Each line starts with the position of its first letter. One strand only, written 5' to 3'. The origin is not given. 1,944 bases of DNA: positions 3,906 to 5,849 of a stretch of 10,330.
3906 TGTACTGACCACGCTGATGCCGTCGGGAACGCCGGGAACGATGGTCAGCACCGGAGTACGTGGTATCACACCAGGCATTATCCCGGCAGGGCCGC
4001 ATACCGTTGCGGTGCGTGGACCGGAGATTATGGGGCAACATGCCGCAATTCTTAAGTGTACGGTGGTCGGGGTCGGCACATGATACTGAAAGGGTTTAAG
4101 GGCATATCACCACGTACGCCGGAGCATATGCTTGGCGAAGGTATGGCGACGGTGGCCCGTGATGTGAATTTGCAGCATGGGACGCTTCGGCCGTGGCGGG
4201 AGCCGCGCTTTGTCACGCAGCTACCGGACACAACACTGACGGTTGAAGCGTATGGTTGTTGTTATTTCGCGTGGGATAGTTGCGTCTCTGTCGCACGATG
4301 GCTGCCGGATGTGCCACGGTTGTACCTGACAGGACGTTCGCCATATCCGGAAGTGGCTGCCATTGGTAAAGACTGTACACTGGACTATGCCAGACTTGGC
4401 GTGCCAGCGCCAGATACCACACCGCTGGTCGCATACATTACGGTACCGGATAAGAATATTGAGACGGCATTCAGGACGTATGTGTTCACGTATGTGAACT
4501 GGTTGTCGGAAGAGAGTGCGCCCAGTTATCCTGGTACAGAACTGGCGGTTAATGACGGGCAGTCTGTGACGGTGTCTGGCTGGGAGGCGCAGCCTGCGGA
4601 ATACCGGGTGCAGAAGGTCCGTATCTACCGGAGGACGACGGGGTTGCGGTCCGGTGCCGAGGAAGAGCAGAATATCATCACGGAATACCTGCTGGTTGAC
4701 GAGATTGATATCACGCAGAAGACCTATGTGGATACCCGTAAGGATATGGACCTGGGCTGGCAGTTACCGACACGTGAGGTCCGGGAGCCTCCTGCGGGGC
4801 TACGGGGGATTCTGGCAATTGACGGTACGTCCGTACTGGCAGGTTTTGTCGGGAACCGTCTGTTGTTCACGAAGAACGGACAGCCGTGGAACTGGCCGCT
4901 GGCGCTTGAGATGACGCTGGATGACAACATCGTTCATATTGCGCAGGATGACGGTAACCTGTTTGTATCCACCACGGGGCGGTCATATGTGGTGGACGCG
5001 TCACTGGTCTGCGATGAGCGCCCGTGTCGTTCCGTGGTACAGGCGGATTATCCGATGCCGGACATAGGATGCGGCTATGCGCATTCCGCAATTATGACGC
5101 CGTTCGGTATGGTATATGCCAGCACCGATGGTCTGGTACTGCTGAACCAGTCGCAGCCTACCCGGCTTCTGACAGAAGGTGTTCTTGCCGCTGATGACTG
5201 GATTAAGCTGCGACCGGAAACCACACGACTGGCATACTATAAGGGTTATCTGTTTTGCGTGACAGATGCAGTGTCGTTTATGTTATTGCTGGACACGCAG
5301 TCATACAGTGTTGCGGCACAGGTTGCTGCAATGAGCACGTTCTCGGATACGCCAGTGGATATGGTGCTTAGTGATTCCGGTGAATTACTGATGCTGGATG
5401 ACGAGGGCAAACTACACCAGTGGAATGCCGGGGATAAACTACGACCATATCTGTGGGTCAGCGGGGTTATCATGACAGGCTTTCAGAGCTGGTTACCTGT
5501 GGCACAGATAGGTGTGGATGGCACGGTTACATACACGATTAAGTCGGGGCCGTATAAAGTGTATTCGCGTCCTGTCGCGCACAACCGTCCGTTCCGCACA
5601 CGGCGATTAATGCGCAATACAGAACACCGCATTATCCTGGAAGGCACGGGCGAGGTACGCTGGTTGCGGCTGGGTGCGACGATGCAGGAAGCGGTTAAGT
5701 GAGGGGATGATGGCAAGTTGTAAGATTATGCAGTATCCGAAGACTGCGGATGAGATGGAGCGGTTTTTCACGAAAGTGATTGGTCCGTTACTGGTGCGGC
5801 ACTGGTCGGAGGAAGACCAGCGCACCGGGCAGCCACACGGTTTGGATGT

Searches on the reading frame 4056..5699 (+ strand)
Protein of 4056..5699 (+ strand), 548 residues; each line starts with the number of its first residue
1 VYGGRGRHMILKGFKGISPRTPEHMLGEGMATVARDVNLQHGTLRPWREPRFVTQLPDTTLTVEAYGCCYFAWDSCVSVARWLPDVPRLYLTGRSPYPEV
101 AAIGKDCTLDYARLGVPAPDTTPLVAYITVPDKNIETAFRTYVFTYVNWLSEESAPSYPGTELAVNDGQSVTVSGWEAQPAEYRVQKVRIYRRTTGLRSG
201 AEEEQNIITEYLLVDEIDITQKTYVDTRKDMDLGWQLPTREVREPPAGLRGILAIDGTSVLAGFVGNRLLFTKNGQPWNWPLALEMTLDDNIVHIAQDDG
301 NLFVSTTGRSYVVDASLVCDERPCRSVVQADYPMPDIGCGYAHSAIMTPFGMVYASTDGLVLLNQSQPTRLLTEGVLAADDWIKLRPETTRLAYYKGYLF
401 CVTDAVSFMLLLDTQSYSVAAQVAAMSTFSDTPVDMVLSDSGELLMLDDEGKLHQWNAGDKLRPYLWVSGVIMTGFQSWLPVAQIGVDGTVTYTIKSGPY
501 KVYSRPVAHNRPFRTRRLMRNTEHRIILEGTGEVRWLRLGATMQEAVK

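Call 4: search_protein_families(library=pfam, proteins=[window:4056-5699:+], max_evalue=0.1)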
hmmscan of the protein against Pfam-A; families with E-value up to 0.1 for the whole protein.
window:4056-5699:+ (548 aa): 0 families

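Call 5: search_protein_families(library=phrogs, proteins=[window:4056-5699:+], max_evalue=0.01)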
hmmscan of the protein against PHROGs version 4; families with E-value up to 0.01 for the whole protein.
window:4056-5699:+ (548 aa): 2 families
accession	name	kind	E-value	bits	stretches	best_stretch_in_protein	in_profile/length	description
phrog_511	-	head and packaging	1.7e-90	305.6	1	11-545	324-857/862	internal virion protein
phrog_17680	-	unknown function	3.4e-34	119.8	1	9-287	4-287/356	-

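Call 10: search_dna_similar(query=window:4056-5699:+, collection=phages, mode=protein, max_rows=25, max_evalue=0.00001)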
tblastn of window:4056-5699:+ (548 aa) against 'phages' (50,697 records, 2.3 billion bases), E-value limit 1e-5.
Records with a match: 368; places in all: 368; records where one place covers at least 80% of the query: 121.
Best place of each record, by identity: <60% 368.
By first word of the organism name: Vibrio 104; Stx2a-converting 77; Escherichia 73; Ralstonia 31; Stx2-converting 12; Burkholderia 10; Klebsiella 6; Stx 6; Shigella 6; Erwinia 5; and 16 more.
By host as written in the record: - 199; Escherichia coli K514 (EHEC) 7; Ralstonia pseudosolanacearum 6; Ralstonia pseudosolanacearum I-31 (MT043) 5; Ralstonia solanacearum 5; Ralstonia pseudosolanacearum I-33 (MT061) 4; Ralstonia pseudosolanacearum I-15 (MT014) 4; Escherichia coli O157:H7 4; and 95 more.
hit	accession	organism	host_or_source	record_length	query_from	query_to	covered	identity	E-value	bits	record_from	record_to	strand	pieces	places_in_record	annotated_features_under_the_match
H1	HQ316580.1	Vibrio phage douglas 12A4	Vibrio fischeri 12A4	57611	14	547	97%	28.0%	2e-29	129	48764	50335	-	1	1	hypothetical protein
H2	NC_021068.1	Vibrio phage douglas 12A4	Vibrio fischeri 12A4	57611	14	547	97%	28.0%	2e-29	129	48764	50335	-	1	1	internal virion protein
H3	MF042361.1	Pseudomonas phage Skulduggery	Pseudomonas fluorescens SBW25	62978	4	547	99%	25.9%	6e-31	134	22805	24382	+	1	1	hypothetical protein (x2)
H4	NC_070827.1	Pseudomonas phage Skulduggery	Pseudomonas fluorescens SBW25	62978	4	547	99%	25.9%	6e-31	134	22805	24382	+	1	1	hypothetical protein | tail protein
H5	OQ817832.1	Achromobacter phage CF418P1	Achromobacter sp.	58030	12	534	95%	25.9%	1e-27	124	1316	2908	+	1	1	hypothetical protein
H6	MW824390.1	Vibrio phage 252E42.2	Vibrio crassostreae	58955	14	545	97%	24.7%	5e-18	94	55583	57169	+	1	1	hypothetical protein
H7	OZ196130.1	Vibrio phage D96a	Seawater and oysters mix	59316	14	545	97%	24.7%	5e-18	94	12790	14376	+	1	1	internal virion protein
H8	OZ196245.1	Vibrio phage D80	Seawater and oysters mix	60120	14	545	97%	24.7%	5e-18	94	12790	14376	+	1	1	internal virion protein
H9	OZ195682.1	Vibrio phage D79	Seawater and oysters mix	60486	14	545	97%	24.7%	5e-18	94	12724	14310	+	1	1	internal virion protein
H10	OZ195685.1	Vibrio phage D60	Seawater and oysters mix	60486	14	545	97%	24.7%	5e-18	94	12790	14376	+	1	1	internal virion protein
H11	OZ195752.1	Vibrio phage D53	Seawater and oysters mix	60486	14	545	97%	24.7%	5e-18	94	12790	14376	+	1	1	internal virion protein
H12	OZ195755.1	Vibrio phage D56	Seawater and oysters mix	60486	14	545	97%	24.7%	5e-18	94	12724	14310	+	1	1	internal virion protein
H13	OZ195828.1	Vibrio phage D70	Seawater and oysters mix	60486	14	545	97%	24.7%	5e-18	94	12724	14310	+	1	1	internal virion protein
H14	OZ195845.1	Vibrio phage D288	Seawater and oysters mix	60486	14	545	97%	24.7%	5e-18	94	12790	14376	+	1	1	internal virion protein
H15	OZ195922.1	Vibrio phage D460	Seawater and oysters mix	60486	14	545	97%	24.7%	5e-18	94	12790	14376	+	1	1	internal virion protein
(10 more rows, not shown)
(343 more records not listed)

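Call 12: get_annotated_region(hit=H4, flank=9000)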
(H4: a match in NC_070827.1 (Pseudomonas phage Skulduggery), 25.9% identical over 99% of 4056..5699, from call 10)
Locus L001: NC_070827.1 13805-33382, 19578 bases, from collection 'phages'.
description: Pseudomonas phage Skulduggery, complete genome.
organism: Pseudomonas phage Skulduggery (NCBI taxid 2006671)
taxonomy: Viruses; Duplodnaviria; Heunggongvirae; Uroviricota; Caudoviricetes; Skulduggeryvirus; Skulduggeryvirus skulduggery
host: Pseudomonas fluorescens SBW25; source: compost; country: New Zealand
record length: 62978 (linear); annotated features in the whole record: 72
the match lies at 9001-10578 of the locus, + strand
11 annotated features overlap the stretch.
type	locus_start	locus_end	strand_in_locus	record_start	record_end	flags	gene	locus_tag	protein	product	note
CDS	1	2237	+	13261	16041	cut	-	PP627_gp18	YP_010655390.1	hydrolase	-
CDS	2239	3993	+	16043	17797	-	-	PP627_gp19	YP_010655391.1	hypothetical protein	-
CDS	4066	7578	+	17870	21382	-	-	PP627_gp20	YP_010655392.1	tail protein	-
CDS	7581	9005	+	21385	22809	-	-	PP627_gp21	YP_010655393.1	tail protein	-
CDS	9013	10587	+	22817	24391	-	-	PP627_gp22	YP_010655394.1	hypothetical protein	-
CDS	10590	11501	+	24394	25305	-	-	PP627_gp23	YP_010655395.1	hypothetical protein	-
CDS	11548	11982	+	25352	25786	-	-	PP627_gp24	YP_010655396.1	acyl-CoA N-acyltransferase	Acyl-CoA N-acyltransferase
CDS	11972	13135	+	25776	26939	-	-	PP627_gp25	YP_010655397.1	virion structural protein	-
CDS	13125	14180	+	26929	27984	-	-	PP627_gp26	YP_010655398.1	hypothetical protein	-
CDS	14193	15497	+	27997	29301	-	-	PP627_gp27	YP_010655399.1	virion structural protein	-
CDS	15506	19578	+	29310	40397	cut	-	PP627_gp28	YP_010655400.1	DarB-like antirestriction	-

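Call 25: search_protein_families(library=pfam, proteins=[L001:10590-11498:+, L001:11972-13132:+, L001:13125-14177:+, L001:14193-15494:+], max_evalue=0.1)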
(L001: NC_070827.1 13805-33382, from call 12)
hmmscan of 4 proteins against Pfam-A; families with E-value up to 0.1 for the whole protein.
L001:10590-11498:+ (303 aa): 0 families

L001:11972-13132:+ (387 aa): 1 family
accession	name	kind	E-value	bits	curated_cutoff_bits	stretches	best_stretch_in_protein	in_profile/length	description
PF13884.11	Peptidase_S74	-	1.9e-08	34.9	22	1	279-326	1-50/58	Chaperone of endosialidase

L001:13125-14177:+ (351 aa): 0 families

L001:14193-15494:+ (434 aa): 0 families

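Call 38: search_dna_similar(query=L001:11972-13132:+, collection=phages, mode=protein, max_rows=40, max_evalue=0.001, rows=spread)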
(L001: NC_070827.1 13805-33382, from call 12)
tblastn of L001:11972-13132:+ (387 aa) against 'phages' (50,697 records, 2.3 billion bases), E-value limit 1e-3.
Records with a match: 73; places in all: 73; records where one place covers at least 80% of the query: 25.
Best place of each record, by identity: >=99% 2; <60% 71.
By first word of the organism name: Ralstonia 31; Burkholderia 10; Klebsiella 6; Erwinia 5; Pseudomonas 4; Rhizobium 4; Serratia 2; Sinorhizobium 2; Agrobacterium 2; Ochrobactrum 2; and 4 more.
By host as written in the record: Ralstonia pseudosolanacearum 6; Ralstonia solanacearum 5; Ralstonia pseudosolanacearum I-31 (MT043) 5; Ralstonia pseudosolanacearum I-15 (MT014) 4; Ralstonia pseudosolanacearum I-33 (MT061) 4; Burkholderia cenocepacia 4; Klebsiella pneumoniae NI9 3; - 3; and 26 more.
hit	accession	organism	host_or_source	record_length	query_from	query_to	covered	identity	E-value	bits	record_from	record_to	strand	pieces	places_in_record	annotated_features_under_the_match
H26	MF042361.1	Pseudomonas phage Skulduggery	Pseudomonas fluorescens SBW25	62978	1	387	100%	100.0%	0e+0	629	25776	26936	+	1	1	hypothetical protein (x2) | acyl-CoA N-acyltransferase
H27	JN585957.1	Erwinia phage PEp14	Erwinia pyrifoliae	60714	4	382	98%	50.4%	2e-88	297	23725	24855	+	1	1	hypothetical protein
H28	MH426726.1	Erwinia phage Pavtok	Erwinia amylovora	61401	4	364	93%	51.5%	2e-84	286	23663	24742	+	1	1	hypothetical protein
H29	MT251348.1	Klebsiella phage SJM3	Klebsiella pneumoniae NI9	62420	22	361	88%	54.4%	4e-90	302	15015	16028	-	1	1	tail fiber domain-containing protein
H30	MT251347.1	Klebsiella phage LASTA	Klebsiella pneumoniae NI9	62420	22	361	88%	54.1%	1e-89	301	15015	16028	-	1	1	tail fiber domain-containing protein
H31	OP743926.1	Erwinia phage Stean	Erwinia amylovora 1/79Sm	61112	4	363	93%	51.1%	5e-84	285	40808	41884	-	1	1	hypothetical protein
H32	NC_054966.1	Klebsiella phage SopranoGao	Klebsiella pneumoniae 51503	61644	22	361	88%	52.9%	5e-81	276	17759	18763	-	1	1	virion structural protein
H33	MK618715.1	Serratia phage Parlo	Serratia marcescens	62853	22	366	89%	50.1%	1e-83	283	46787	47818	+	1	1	intramolecular chaperone auto-processing domain-containing protein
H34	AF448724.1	Sinorhizobium phage PBC5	Sinorhizobium meliloti 2011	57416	3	364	94%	46.7%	4e-66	233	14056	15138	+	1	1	orf19: unknown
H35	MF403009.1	Agrobacterium phage Atu_ph08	Agrobacterium tumefaciens C58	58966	3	382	98%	44.0%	1e-67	237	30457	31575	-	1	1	hypothetical protein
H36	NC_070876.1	Agrobacterium phage Atu_ph08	Agrobacterium tumefaciens C58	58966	3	382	98%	44.0%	1e-67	237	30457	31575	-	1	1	virion structural protein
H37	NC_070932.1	Ochrobactrum phage POI1126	Ochrobactrum intermedium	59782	22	384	94%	43.8%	1e-72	251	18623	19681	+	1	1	virion structural protein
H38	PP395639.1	Microcystis phage Mwe-JY07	Microcystis wesenbergii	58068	23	361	88%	42.3%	6e-58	209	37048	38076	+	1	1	tail fiber domain-containing protein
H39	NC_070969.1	Pseudomonas phage Itty13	Pseudomonas aeruginosa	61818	2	384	99%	37.1%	5e-58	209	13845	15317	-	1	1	hypothetical protein (x2) | acyl-CoA N-acyltransferase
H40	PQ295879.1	Ralstonia phage YL4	Ralstonia pseudosolanacearum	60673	1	254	66%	51.6%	4e-51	189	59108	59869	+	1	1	hypothetical protein (x2)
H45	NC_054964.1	Ralstonia phage GP4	Ralstonia solanacearum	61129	1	254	66%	51.2%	2e-50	187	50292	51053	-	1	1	virion structural protein | acyl-CoA N-acyltransferase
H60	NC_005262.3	Burkholderia phage Bcep22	-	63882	25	248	58%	50.0%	4e-50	186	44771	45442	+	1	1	virion structural protein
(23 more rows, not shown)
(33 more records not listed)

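Call 39: get_annotated_region(hit=H60, flank=9000)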
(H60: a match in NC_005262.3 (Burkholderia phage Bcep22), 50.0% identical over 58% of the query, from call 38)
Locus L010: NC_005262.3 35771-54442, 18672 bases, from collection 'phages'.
description: Burkholderia cepacia phage Bcep22, complete genome.
organism: Burkholderia phage Bcep22 (NCBI taxid 2883944)
taxonomy: Viruses; Duplodnaviria; Heunggongvirae; Uroviricota; Caudoviricetes; Lessievirus; Lessievirus bcep22
host: -; source: -; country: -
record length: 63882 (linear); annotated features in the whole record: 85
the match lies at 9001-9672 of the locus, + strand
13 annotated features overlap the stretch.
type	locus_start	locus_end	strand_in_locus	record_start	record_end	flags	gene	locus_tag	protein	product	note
CDS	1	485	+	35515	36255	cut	-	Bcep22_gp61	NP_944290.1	virion structural protein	originally annotated as gp60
CDS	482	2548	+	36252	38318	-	-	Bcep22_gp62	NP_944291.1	pectin lyase activity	originally annotated as gp61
CDS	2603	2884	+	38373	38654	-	-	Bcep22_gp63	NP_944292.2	virion-associated phage protein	originally annotated as gp62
CDS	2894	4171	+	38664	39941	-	-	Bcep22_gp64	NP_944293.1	tail fiber protein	originally annotated as gp63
CDS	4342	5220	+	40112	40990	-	-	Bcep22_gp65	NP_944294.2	tail fiber protein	originally annotated as gp64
CDS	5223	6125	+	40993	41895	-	-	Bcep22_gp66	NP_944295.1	tail fiber protein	originally annotated as gp65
CDS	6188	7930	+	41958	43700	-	-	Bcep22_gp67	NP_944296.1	internal virion protein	originally annotated as gp66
CDS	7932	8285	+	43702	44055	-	-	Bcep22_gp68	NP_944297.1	virion structural protein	originally annotated as gp67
CDS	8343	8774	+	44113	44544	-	-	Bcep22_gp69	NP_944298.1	acyl-CoA N-acyltransferase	originally annotated as gp68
CDS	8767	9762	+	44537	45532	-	-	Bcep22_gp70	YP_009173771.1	virion structural protein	contains potential signal peptide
CDS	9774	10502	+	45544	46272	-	-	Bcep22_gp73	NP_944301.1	phosphoadenosine phosphosulfate reductase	originally annotated as gp71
CDS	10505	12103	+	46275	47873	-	-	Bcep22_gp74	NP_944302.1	virion structural protein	originally annotated as gp72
CDS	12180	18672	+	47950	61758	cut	-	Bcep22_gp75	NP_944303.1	DarB-like antirestriction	originally annotated as gp73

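Call 44: search_solved_structures(query=window:4056-5699:+, max_evalue=0.01)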
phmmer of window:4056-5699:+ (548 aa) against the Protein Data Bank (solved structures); distinct sequences matched with E-value up to 0.01: 1.
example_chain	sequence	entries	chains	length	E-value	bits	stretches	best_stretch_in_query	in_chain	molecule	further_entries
8jov_A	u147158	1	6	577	1.3e-34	122.6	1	11-401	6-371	Virion-associated phage protein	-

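Call 45: search_solved_structures(query=L010:8767-9759:+, max_evalue=1)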
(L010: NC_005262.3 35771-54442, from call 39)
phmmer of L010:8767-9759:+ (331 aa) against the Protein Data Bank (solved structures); distinct sequences matched with E-value up to 1: 1.
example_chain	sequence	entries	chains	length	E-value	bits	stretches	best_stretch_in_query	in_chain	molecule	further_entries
9e5c_1p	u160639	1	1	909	0.74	12.5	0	132-182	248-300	ATPase AAA-type core domain-containing protein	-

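Call 76: search_solved_structures(query=L010:7932-8282:+, max_evalue=0.01)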
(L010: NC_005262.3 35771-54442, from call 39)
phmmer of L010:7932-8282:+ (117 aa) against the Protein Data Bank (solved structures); distinct sequences matched with E-value up to 0.01: 0.

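Call 78: get_annotated_region(hit=H45, flank=7000)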
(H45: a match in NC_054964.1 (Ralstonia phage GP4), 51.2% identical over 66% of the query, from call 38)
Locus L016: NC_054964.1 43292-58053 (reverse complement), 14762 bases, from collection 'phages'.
description: Ralstonia phage GP4, complete genome.
organism: Ralstonia phage GP4 (NCBI taxid 2282904)
taxonomy: Viruses; Duplodnaviria; Heunggongvirae; Uroviricota; Caudoviricetes; Gervaisevirus; Gervaisevirus GP4
host: Ralstonia solanacearum; source: -; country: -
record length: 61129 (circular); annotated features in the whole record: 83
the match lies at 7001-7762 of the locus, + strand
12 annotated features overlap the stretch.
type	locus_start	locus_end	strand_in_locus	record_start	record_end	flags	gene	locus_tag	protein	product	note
CDS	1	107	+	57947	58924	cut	-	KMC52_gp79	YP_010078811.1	virion structural protein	-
CDS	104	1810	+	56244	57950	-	-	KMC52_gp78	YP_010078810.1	hypothetical protein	-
CDS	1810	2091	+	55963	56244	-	-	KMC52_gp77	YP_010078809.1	virion-associated phage protein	-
CDS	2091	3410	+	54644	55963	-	-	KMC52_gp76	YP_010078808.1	tail fiber protein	-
CDS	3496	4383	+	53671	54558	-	-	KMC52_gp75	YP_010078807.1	tail fiber protein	-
CDS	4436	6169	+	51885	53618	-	-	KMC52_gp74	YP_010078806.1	internal virion protein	-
CDS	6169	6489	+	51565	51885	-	-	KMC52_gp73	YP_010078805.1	hypothetical protein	-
CDS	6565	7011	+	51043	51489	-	-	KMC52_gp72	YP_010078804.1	acyl-CoA N-acyltransferase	-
CDS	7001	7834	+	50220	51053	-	-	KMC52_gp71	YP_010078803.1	virion structural protein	-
CDS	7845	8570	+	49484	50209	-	-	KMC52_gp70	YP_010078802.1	phosphoadenosine phosphosulfate reductase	-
CDS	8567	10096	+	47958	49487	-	-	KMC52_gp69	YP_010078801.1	virion structural protein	-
CDS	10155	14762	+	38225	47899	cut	-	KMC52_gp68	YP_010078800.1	DarB-like antirestriction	-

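Call 79: search_solved_structures(query=L016:7001-7831:+, max_evalue=0.01)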
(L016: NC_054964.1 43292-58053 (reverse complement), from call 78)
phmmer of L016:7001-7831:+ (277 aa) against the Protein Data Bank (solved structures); distinct sequences matched with E-value up to 0.01: 0.

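Call 80: search_solved_structures(query=L016:6169-6486:+, max_evalue=0.01)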
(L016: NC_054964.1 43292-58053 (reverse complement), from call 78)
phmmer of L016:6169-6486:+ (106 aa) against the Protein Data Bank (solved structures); distinct sequences matched with E-value up to 0.01: 0.

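Call 82: search_protein_families(library=ncbifam, proteins=[L016:7001-7831:+], max_evalue=0.1)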
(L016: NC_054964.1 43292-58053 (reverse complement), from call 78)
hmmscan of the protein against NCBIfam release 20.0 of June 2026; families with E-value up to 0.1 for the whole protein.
L016:7001-7831:+ (277 aa): 0 families

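Call 83: search_protein_families(library=phrogs, proteins=[L016:7001-7831:+, L010:8767-9759:+], max_evalue=0.01)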
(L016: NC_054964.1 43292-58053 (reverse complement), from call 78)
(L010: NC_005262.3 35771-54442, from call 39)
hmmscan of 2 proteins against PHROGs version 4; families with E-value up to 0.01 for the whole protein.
L016:7001-7831:+ (277 aa): 2 families
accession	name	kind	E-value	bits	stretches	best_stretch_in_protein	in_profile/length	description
phrog_8003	-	head and packaging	8e-117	391.7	1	1-277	11-287/389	virion structural protein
phrog_611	-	unknown function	4.4e-10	40.4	1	60-219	14-171/218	-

L010:8767-9759:+ (331 aa): 3 families
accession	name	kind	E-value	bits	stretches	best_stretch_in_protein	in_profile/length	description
phrog_8003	-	head and packaging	1.9e-137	459.6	1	45-331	1-287/389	virion structural protein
phrog_611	-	unknown function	3e-11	44.3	1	114-290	14-186/218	-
phrog_26383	-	unknown function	0.0004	21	1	107-270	24-187/258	-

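Call 105: search_protein_families(library=pfam, proteins=[L016:6565-7008:+], max_evalue=1)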
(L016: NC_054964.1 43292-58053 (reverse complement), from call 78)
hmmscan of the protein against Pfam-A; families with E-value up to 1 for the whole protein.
L016:6565-7008:+ (148 aa): 1 family
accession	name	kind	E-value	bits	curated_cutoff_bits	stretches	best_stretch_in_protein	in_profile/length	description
PF13420.13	Acetyltransf_4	-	0.0061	17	24.3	1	57-118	81-143/155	Acetyltransferase (GNAT) domain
